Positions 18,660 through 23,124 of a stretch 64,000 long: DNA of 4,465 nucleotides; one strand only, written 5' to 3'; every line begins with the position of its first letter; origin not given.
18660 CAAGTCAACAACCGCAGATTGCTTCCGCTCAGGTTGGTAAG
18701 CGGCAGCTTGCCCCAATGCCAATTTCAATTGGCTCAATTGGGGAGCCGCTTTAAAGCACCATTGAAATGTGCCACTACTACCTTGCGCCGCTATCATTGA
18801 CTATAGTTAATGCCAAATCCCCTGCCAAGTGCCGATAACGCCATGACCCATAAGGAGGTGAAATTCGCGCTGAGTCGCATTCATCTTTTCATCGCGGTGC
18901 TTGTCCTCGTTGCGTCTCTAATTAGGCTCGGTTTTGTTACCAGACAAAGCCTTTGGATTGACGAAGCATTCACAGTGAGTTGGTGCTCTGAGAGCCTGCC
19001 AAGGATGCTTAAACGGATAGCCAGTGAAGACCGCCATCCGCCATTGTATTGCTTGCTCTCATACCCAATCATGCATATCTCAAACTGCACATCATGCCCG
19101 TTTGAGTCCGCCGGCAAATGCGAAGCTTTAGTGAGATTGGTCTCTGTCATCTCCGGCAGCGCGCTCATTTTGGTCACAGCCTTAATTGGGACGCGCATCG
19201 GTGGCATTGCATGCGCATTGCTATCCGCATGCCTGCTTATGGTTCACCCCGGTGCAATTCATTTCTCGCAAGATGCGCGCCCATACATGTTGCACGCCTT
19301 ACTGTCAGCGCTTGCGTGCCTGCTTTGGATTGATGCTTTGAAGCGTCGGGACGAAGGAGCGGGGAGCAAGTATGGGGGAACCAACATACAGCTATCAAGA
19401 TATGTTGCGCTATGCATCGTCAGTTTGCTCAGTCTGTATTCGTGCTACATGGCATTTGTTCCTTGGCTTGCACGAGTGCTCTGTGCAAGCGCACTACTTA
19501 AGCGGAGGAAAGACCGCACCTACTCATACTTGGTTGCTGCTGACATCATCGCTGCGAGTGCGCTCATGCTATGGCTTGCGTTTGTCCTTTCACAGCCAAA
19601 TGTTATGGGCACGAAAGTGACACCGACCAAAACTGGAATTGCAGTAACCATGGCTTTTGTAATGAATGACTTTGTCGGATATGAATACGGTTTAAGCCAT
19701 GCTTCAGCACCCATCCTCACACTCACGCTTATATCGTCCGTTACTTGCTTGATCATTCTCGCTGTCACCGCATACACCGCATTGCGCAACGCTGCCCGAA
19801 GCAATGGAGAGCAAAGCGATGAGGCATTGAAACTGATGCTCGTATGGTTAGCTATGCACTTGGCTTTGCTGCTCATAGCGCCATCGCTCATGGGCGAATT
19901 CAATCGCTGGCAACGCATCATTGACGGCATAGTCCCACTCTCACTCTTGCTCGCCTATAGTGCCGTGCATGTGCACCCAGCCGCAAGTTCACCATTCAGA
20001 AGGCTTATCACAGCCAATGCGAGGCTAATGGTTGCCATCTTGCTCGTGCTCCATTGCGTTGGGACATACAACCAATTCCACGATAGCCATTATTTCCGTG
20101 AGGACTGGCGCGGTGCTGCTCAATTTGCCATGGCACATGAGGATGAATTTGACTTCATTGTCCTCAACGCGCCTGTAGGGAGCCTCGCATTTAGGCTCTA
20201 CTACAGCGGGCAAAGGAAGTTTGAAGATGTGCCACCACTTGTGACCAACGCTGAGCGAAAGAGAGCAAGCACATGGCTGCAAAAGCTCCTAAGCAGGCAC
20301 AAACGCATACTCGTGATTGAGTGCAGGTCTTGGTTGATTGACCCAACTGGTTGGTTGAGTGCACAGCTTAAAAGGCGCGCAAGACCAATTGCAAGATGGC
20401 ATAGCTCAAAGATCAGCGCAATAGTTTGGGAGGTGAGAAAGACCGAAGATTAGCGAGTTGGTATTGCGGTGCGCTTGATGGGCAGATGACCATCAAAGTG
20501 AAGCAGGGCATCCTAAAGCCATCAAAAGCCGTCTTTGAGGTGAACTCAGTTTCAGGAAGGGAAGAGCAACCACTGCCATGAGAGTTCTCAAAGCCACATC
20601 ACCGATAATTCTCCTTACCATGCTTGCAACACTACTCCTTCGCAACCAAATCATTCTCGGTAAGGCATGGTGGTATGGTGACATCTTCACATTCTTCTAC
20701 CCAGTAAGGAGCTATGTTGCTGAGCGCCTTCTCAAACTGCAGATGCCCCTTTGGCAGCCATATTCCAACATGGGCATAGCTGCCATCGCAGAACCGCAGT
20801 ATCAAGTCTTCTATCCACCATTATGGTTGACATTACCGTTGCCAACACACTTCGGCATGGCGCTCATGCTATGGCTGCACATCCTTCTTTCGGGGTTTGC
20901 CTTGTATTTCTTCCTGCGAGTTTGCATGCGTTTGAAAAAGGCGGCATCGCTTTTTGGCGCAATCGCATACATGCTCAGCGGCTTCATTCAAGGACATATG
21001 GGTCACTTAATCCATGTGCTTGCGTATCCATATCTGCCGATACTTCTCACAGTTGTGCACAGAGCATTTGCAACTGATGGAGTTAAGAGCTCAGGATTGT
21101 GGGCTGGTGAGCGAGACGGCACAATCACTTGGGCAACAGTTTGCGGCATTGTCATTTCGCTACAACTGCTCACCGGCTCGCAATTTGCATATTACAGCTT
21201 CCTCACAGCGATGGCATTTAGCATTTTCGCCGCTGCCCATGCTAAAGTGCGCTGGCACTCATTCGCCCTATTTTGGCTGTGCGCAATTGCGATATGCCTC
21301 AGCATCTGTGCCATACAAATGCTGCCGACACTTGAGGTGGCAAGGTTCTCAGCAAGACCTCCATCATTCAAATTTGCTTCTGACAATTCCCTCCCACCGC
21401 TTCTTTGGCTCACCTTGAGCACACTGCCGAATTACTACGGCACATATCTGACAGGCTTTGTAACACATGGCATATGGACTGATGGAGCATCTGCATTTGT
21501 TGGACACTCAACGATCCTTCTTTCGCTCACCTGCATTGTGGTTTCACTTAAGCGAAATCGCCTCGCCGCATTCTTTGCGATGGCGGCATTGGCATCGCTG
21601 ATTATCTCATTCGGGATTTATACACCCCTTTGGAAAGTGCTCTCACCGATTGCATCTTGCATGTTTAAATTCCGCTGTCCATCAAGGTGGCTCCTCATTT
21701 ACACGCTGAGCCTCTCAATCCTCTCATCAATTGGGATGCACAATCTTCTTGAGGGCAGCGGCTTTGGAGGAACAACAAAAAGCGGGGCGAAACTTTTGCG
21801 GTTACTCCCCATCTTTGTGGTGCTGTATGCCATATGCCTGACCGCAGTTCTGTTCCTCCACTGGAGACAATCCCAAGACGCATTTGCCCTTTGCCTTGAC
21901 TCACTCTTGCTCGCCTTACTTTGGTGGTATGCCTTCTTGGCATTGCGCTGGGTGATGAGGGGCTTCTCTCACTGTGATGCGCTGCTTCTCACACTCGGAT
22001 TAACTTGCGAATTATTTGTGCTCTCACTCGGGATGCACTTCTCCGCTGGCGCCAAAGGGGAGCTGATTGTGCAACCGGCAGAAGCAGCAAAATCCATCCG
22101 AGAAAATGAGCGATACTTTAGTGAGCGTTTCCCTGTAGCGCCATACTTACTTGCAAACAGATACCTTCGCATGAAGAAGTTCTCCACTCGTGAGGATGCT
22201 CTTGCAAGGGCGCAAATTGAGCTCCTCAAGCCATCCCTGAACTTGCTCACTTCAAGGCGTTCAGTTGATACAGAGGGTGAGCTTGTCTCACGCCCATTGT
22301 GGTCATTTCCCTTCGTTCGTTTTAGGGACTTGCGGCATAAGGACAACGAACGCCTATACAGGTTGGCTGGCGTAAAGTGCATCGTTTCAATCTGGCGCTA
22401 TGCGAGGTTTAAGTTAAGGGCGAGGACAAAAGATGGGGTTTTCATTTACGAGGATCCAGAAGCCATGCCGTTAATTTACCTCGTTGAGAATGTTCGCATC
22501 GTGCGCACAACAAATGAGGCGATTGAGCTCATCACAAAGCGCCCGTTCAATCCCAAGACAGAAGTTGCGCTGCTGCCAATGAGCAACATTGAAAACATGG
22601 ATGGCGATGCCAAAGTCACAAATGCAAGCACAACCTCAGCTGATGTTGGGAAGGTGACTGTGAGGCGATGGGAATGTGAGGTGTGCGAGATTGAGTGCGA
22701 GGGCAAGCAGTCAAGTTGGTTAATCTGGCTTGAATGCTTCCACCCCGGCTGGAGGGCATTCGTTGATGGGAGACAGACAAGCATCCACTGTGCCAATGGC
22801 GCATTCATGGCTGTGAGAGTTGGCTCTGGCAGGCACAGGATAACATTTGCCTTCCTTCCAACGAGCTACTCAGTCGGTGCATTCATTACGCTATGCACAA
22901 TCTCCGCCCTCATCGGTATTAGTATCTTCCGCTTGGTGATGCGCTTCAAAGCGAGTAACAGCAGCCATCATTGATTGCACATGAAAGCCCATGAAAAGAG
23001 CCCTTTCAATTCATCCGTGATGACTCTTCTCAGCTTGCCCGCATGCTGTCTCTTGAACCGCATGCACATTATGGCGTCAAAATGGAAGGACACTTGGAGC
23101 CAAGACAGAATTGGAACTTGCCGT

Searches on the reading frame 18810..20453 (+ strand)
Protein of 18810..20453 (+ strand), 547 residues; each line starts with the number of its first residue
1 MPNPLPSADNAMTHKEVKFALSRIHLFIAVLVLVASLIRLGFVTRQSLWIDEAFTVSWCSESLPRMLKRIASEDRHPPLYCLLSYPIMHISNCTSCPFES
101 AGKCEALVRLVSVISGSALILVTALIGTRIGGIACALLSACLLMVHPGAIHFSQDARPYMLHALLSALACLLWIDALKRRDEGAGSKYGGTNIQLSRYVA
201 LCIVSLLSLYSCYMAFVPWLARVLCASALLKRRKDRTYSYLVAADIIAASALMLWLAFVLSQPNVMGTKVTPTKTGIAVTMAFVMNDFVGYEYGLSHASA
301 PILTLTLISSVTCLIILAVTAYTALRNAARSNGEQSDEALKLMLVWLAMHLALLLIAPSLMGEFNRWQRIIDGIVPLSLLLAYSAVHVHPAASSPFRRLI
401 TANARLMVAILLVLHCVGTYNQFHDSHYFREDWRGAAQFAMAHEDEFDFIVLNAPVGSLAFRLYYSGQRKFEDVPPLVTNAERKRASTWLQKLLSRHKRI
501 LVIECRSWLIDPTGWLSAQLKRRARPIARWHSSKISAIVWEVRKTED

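Call 14: search_protein_families(library=pfam, proteins=[window:18810-20453:+], max_evalue=0.001)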
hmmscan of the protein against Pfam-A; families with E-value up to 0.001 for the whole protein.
window:18810-20453:+ (547 aa): 0 families

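Call 16: search_protein_families(library=ncbifam, proteins=[window:18810-20453:+], max_evalue=0.01)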
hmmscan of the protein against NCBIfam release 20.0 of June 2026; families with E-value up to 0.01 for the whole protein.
window:18810-20453:+ (547 aa): 2 families
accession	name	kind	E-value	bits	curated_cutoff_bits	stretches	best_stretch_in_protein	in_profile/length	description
TIGR03663.1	TIGR03663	subfamily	3.1e-09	36.4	126.25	1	27-419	3-370/435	flippase activity-associated protein Agl23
TIGR04154.1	archaeo_STT3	subfamily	0.00012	20.6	450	1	101-323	91-324/831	oligosaccharyl transferase, archaeosortase A system-associated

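Call 87: search_protein_families(library=pfam, proteins=[window:18810-20453:+], max_evalue=1)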
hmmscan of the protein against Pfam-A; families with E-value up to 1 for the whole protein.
window:18810-20453:+ (547 aa): 0 families

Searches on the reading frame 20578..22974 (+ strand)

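Call 14: search_protein_families(library=pfam, proteins=[window:20578-22974:+], max_evalue=0.001)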
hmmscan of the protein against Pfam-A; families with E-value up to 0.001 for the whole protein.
window:20578-22974:+ (798 aa): 1 family
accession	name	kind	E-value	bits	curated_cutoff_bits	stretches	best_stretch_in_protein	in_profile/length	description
PF09586.16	YfhO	-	4.9e-14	52.1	28.5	1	695-771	758-835/835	Bacterial membrane protein YfhO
